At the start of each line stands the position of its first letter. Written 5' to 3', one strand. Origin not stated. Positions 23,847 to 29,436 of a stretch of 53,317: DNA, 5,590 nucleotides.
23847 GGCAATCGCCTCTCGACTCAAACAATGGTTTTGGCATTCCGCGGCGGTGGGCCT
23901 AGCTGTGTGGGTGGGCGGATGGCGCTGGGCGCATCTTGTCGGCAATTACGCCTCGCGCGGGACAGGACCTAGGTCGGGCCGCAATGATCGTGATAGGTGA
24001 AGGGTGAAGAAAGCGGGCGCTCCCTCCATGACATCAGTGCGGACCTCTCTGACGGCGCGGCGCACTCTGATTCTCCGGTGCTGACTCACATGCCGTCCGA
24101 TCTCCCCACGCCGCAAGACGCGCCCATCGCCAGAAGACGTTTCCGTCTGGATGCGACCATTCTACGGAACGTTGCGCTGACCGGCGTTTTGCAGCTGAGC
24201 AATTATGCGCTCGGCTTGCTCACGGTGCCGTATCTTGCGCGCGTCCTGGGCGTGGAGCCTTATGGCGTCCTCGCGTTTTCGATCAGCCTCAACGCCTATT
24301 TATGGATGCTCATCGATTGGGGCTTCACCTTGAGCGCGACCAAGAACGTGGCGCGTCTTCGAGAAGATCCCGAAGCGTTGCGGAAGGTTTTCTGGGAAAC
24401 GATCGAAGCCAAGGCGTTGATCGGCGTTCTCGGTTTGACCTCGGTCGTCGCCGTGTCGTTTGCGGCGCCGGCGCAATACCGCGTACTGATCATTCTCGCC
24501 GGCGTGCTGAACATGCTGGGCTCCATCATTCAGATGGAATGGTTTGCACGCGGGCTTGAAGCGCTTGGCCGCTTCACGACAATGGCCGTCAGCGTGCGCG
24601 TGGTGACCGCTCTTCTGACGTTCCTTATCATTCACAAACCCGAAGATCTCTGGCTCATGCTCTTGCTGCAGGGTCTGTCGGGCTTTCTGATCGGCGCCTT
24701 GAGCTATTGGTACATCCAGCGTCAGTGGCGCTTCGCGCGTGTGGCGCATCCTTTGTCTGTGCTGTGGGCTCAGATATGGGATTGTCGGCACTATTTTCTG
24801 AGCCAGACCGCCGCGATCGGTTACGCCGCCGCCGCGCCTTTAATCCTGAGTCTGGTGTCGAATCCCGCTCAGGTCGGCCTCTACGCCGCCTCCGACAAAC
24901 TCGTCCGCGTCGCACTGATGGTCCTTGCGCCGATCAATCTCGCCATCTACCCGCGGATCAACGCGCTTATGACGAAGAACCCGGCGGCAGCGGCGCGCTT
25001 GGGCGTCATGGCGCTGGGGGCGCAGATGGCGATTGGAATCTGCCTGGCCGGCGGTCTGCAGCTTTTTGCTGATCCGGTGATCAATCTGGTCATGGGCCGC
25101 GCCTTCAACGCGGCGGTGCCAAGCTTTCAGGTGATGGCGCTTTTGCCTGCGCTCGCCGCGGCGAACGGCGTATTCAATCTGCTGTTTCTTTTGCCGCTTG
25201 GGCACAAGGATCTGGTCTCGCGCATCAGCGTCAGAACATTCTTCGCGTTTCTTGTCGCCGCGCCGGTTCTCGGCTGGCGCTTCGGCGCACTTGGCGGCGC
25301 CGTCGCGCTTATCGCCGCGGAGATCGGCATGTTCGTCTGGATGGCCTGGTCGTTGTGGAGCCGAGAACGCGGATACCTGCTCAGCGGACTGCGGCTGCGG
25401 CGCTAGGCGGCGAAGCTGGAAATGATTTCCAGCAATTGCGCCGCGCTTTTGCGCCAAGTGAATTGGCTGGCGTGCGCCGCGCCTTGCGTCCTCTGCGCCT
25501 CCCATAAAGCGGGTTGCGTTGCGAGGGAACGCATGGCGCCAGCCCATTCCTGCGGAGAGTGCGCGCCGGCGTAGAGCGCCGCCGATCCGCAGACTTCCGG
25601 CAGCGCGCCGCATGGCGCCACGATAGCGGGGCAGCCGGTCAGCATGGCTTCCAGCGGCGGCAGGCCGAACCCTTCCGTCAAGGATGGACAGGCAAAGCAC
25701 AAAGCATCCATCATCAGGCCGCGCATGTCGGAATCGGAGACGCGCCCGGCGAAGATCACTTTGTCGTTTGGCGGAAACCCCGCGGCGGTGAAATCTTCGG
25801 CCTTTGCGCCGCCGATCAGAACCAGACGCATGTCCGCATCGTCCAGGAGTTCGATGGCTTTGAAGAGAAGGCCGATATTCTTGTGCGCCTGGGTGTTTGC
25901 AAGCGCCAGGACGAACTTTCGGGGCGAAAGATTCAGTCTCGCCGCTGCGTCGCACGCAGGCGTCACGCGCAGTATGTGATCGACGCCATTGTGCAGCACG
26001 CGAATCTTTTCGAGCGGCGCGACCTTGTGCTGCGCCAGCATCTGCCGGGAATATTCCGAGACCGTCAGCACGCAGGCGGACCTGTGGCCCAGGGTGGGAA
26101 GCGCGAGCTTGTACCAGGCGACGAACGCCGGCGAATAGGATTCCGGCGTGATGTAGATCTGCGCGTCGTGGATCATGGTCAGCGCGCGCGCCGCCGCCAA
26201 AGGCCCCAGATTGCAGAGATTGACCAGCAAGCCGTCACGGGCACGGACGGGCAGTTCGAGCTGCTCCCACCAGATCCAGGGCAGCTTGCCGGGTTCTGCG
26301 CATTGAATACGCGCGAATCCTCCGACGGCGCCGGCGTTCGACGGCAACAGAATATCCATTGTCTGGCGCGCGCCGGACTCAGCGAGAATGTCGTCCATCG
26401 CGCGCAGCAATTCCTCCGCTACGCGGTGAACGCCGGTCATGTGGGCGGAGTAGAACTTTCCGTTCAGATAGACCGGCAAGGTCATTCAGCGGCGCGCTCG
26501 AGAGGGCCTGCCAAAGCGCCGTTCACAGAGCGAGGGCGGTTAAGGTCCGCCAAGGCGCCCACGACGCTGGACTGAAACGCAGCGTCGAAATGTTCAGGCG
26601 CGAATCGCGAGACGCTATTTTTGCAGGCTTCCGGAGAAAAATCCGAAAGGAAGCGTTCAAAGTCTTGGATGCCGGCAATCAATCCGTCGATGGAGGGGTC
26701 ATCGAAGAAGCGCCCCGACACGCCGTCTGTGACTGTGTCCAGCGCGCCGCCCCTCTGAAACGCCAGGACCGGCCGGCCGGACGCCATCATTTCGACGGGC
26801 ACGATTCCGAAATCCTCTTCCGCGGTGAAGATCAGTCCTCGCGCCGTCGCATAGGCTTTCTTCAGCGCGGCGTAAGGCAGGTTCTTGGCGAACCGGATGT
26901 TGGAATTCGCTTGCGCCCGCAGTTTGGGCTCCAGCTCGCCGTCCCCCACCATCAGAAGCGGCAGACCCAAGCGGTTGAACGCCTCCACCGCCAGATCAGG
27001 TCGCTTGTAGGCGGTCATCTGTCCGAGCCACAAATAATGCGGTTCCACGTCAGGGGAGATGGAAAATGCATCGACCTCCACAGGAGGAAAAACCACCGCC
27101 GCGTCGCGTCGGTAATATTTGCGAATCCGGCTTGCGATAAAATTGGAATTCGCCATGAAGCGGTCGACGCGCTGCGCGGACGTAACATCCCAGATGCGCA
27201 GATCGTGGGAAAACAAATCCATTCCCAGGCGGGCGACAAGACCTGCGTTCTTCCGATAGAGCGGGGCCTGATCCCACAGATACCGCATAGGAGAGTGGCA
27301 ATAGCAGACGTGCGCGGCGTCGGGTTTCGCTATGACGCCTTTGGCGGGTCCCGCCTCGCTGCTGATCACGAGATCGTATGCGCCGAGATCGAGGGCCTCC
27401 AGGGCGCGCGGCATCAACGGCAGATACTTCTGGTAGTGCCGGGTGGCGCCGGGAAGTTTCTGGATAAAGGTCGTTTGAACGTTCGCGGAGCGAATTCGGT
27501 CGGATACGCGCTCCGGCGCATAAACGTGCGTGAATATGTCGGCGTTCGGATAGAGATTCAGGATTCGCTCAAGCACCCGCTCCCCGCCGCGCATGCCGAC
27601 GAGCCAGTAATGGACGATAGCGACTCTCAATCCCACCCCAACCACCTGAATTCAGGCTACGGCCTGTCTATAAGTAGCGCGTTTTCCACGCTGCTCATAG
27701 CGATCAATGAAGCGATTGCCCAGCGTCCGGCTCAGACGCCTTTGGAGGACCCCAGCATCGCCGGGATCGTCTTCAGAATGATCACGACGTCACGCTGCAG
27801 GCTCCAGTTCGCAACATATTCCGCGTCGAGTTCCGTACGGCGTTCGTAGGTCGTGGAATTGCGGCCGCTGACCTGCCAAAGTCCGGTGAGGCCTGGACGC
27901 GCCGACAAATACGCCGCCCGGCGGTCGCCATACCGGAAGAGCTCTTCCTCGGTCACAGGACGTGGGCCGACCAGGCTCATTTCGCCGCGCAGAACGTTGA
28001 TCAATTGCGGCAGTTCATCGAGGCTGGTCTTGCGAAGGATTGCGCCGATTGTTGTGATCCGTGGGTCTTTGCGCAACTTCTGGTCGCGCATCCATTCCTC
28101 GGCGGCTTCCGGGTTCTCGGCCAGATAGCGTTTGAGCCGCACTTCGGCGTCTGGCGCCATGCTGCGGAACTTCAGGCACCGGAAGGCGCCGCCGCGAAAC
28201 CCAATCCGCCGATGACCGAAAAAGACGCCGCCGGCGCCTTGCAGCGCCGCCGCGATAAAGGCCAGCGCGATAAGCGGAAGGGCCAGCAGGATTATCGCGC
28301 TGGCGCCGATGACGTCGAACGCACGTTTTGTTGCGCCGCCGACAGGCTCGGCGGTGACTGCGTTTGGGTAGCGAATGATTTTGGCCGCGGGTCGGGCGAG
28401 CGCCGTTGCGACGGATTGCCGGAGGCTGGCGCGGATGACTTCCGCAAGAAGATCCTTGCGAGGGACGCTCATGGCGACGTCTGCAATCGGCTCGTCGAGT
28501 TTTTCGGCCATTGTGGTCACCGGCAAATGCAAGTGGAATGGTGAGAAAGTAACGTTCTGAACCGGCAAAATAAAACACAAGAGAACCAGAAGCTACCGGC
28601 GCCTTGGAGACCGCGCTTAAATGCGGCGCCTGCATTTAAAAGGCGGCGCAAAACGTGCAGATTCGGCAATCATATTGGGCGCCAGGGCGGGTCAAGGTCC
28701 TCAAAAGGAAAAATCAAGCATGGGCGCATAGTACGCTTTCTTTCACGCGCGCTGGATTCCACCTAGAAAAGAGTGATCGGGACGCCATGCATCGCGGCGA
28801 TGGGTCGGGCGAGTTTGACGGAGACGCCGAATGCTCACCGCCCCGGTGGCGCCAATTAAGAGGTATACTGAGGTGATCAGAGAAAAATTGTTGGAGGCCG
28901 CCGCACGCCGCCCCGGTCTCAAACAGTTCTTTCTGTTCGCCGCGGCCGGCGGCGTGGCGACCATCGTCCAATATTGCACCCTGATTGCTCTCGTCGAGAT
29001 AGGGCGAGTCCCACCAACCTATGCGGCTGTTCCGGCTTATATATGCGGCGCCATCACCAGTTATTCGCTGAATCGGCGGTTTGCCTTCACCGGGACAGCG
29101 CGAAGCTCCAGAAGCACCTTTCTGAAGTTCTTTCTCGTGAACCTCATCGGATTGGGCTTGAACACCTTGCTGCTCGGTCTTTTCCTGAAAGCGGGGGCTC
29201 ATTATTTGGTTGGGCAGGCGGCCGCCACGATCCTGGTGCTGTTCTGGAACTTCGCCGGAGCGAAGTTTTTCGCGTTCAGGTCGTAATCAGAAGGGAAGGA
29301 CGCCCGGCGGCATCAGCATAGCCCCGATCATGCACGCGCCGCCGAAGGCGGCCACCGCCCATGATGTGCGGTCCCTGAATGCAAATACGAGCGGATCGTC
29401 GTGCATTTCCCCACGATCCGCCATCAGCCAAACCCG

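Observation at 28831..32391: Polyprenyl-phosphate pentose donor module (GtrA + HAD-UbiA fusion + GT-C) without the DprE1/DprE2 epimerase pair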

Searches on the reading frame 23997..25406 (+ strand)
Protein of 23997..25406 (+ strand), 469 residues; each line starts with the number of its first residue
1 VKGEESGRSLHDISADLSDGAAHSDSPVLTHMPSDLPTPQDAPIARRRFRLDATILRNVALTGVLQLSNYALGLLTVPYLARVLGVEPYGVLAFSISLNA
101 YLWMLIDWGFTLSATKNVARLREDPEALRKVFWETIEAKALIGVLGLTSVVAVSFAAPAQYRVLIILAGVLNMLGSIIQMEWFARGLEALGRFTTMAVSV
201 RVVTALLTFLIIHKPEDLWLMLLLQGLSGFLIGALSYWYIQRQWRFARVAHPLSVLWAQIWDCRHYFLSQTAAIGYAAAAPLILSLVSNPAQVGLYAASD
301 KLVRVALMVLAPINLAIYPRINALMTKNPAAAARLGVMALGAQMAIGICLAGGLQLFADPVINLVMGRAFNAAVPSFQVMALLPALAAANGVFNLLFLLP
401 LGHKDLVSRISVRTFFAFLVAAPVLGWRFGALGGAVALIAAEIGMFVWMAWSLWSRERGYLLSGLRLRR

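Call 6: search_protein_families(library=pfam, proteins=[window:23997-25406:+], max_evalue=0.001)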
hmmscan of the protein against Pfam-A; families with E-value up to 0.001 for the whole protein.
window:23997-25406:+ (469 aa): 2 families
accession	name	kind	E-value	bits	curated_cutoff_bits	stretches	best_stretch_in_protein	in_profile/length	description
PF01943.22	Polysacc_synt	-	2.6e-31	109.5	28.2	1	55-323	1-272/274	Polysaccharide biosynthesis protein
PF13440.11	Polysacc_synt_3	-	4.4e-08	33.2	23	1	80-375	2-293/293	Polysaccharide biosynthesis protein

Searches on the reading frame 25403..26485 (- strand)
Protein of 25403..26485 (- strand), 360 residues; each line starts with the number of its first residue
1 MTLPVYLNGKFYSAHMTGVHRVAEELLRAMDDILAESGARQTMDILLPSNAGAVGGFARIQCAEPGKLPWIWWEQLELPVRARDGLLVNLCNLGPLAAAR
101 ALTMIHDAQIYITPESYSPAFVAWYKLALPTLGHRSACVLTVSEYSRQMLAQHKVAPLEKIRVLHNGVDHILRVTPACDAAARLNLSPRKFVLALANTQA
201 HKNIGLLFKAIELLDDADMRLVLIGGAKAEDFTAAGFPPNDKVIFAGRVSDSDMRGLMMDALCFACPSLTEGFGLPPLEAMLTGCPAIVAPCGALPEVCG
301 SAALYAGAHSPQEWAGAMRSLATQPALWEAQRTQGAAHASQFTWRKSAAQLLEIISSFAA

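Call 3: search_protein_families(library=pfam, proteins=[window:25403-26485:-], max_evalue=0.01)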
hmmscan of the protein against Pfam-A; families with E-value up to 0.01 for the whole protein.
window:25403-26485:- (360 aa): 5 families
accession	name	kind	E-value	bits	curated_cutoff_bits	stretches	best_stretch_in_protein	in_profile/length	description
PF13692.12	Glyco_trans_1_4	-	3e-21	76.6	27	1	192-323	4-141/142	Glycosyl transferases group 1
PF00534.26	Glycos_transf_1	-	3.8e-21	75.8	26.4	1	188-327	14-161/172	Glycosyl transferases group 1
PF13439.12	Glyco_transf_4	-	3.9e-07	30.7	28.5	1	103-170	101-168/170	Glycosyltransferase Family 4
PF13524.12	Glyco_trans_1_2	-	0.00042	20.7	25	1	218-353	14-144/144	Glycosyl transferase-like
PF20706.3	GT4-conflict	-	0.0045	16.5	26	0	250-290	271-311/385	Family 4 Glycosyltransferase in conflict systems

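Call 4: search_protein_families(library=ncbifam, proteins=[window:25403-26485:-], max_evalue=0.01)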
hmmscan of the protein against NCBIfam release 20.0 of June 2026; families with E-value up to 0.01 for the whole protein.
window:25403-26485:- (360 aa): 18 families
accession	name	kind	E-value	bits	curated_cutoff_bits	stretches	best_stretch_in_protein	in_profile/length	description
TIGR04047.1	MSMEG_0565_glyc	hypoth_equivalog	3.2e-19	69.3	259.85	1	137-354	140-370/373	MSMEG_0565 family glycosyltransferase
TIGR03449.1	mycothiol_MshA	equivalog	6.5e-17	61.5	462.5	1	143-354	173-399/406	D-inositol-3-phosphate glycosyltransferase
NF053787.1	GlcN_PG_synth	equivalog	1.9e-11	43.4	480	1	146-353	151-354/361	N-acetylglucosaminyl phosphatidylglycerol synthase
TIGR02149.1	glgA_Coryne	subfamily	3.8e-11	42.8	302.4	1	138-354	147-386/391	glycogen synthase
NF041010.1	glycosy_Agl16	equivalog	4.9e-11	42.1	575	1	132-356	130-349/352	glycosylation protein Agl16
NF041876.1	EPS_EpsE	equivalog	2.5e-10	40.2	400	1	240-351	275-389/389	exopolysaccharide biosynthesis GT4 family glycosyltransferase EpsE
TIGR03999.1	thiol_BshA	equivalog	3.8e-09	35.9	273.7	1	134-301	143-313/375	N-acetyl-alpha-D-glucosaminyl L-malate synthase BshA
NF047684.1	TeichurnBiosyTuaC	equivalog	6.8e-08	31.8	550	1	189-334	219-364/391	teichuronic acid biosynthesis protein TuaC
TIGR03088.1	stp2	hypoth_equivalog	1.1e-07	31.2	409.05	1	140-352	141-367/374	TIGR03088 family PEP-CTERM/XrtA system glycosyltransferase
TIGR04157.1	glyco_rSAM_CFB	subfamily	6e-06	25.5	400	1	138-297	172-337/406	TIGR04157 family glycosyltransferase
TIGR02095.1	glgA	subfamily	6.2e-06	25.1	328.45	1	197-354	302-473/477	glycogen/starch synthase, ADP-glucose type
NF053513.1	Gtran_IagA_BgsA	equivalog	3.3e-05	23.1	460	0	241-340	216-313/333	LTA glycolipid anchor biosynthesis glycosyltransferase, IagA/BgsA family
NF050063.1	ProtGlycPglJ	equivalog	0.00012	21.4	500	1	132-288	141-293/363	N-acetylgalactosamine-N,N'-diacetylbacillosaminyl-diphospho-undecaprenol 4-alpha-N-acetylgalactosaminyltransferase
NF038295.1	EPS_HpsP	equivalog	0.00012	21.2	550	1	180-355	197-384/388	hormogonium polysaccharide biosynthesis glycosyltransferase HpsP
NF038298.1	EPS_HpsO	equivalog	0.00012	21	575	1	161-355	170-384/388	hormogonium polysaccharide biosynthesis glycosyltransferase HpsO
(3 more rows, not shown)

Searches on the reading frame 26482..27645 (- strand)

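Call 3: search_protein_families(library=pfam, proteins=[window:26482-27645:-], max_evalue=0.01)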
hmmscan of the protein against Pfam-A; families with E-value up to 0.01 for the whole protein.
window:26482-27645:- (387 aa): 3 families
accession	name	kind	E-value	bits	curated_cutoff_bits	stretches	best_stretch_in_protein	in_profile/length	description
PF00534.26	Glycos_transf_1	-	4.2e-18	65.9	26.4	1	199-330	13-156/172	Glycosyl transferases group 1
PF13692.12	Glyco_trans_1_4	-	4.8e-16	59.7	27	1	202-326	2-136/142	Glycosyl transferases group 1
PF13439.12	Glyco_transf_4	-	4.6e-10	40.2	28.5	1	19-190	2-167/170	Glycosyltransferase Family 4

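Call 4: search_protein_families(library=ncbifam, proteins=[window:26482-27645:-], max_evalue=0.01)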
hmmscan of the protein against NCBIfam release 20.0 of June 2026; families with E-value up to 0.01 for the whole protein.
window:26482-27645:- (387 aa): 12 families
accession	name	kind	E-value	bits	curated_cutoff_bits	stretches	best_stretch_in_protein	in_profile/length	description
NF053787.1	GlcN_PG_synth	equivalog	3.4e-07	29.4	480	1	205-316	201-310/361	N-acetylglucosaminyl phosphatidylglycerol synthase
NF012028.0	PRK15484.1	subfamily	3.8e-06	26.2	618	1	275-346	286-355/380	lipopolysaccharide N-acetylglucosaminyltransferase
TIGR03449.1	mycothiol_MshA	equivalog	4.5e-06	25.8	462.5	1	248-315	284-352/406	D-inositol-3-phosphate glycosyltransferase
TIGR04157.1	glyco_rSAM_CFB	subfamily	5.9e-06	25.5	400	1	204-311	230-345/406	TIGR04157 family glycosyltransferase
NF007396.0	PRK09922.1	equivalog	1.2e-05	24.3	385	1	181-359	159-353/361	lipopolysaccharide 1,6-galactosyltransferase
TIGR04063.1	stp3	hypoth_equivalog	1.3e-05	24.3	442.05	1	220-329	232-357/397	TIGR04063 family PEP-CTERM/XrtA system glycosyltransferase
TIGR04047.1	MSMEG_0565_glyc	hypoth_equivalog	2.1e-05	23.8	259.85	1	251-298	260-308/373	MSMEG_0565 family glycosyltransferase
NF038255.1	exopoly_VpsD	equivalog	9.4e-05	21.4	300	1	247-298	262-314/381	VpsD family glycosyltransferase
TIGR02149.1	glgA_Coryne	subfamily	0.00078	18.7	302.4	1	254-314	270-331/391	glycogen synthase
TIGR03999.1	thiol_BshA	equivalog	0.0011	18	273.7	1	230-319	232-325/375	N-acetyl-alpha-D-glucosaminyl L-malate synthase BshA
TIGR02470.1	sucr_synth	equivalog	0.0023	16.1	810.4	1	276-321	653-698/784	sucrose synthase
TIGR03088.1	stp2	hypoth_equivalog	0.0044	16.1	409.05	1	284-328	290-334/374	TIGR03088 family PEP-CTERM/XrtA system glycosyltransferase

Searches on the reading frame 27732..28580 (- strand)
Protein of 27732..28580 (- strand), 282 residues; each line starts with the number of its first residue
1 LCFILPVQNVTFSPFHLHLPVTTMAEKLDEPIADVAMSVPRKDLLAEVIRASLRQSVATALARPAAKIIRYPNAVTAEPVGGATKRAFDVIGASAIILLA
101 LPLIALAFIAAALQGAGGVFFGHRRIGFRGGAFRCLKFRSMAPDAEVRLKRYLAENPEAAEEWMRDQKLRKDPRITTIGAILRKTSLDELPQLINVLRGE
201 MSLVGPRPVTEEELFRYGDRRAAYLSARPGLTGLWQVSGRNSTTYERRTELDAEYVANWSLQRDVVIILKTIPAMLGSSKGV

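Call 3: search_protein_families(library=pfam, proteins=[window:27732-28580:-], max_evalue=0.01)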
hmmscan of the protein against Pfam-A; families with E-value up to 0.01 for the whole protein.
window:27732-28580:- (282 aa): 1 family
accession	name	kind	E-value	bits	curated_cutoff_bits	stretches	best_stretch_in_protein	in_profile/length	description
PF02397.22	Bac_transf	-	3e-59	200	27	1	85-276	1-178/179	Bacterial sugar transferase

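Call 4: search_protein_families(library=ncbifam, proteins=[window:27732-28580:-], max_evalue=0.01)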
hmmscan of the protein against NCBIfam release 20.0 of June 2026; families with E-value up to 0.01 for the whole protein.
window:27732-28580:- (282 aa): 10 families
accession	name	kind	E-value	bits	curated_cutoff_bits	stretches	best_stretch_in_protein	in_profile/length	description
TIGR03022.1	WbaP_sugtrans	subfamily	2.1e-86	291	403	1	82-276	256-450/456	undecaprenyl-phosphate galactose phosphotransferase WbaP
TIGR03025.1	EPS_sugtrans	subfamily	6.5e-76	256.3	295.55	1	76-278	249-441/445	exopolysaccharide biosynthesis polyprenyl glycosylphosphotransferase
NF052601.1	undeca_RfbP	equivalog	4.1e-67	226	330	1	45-276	9-236/244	undecaprenyl-phosphate galactose phosphotransferase family protein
NF011751.0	PRK15204.1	equivalog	6.5e-61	206.4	907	1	83-276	278-470/476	undecaprenyl-phosphate galactose phosphotransferase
TIGR03023.1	WcaJ_sugtrans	equivalog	1.2e-58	199.6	410.75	1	78-277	257-448/453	undecaprenyl-phosphate glucose phosphotransferase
NF041877.1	EPS_EpsZ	equivalog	2e-55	188.3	800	1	74-277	255-454/459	exopolysaccharide biosynthesis polyisoprenyl-phosphate hexose-1-phosphate transferase EpsZ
TIGR03013.1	EpsB_2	subfamily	2.3e-35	122.6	393.35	1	76-276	246-437/443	TIGR03013 family XrtA/PEP-CTERM system glycosyltransferase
NF050817.1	PolSacchBiosHfsE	equivalog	9.2e-32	110.4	750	1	77-281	264-465/467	polysaccharide biosynthesis protein HfsE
NF007518.0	PRK10124.1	equivalog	2.6e-31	108.9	684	1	84-272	273-454/464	undecaprenyl-phosphate glucose phosphotransferase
NF045514.1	glycotran_HepC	equivalog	1.3e-24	86.7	140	1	81-212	113-215/220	heterocyst development glycosyltransferase HepC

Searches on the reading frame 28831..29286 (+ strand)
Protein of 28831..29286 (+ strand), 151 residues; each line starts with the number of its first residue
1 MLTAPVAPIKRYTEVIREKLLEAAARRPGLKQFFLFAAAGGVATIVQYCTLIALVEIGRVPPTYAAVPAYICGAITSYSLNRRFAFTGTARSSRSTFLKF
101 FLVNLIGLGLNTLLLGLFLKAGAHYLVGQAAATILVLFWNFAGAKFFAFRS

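Call 3: search_protein_families(library=pfam, proteins=[window:28831-29286:+], max_evalue=0.01)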
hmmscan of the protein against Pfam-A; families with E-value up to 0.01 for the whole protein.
window:28831-29286:+ (151 aa): 1 family
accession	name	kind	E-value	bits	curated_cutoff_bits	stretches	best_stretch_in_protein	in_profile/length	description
PF04138.20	GtrA_DPMS_TM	-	7.6e-24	84.6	26.1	1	36-149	2-117/117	GtrA/DPMS, transmembrane domain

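Call 4: search_protein_families(library=ncbifam, proteins=[window:28831-29286:+], max_evalue=0.01)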
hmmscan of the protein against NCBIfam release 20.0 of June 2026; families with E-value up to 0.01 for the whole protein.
window:28831-29286:+ (151 aa): 0 families
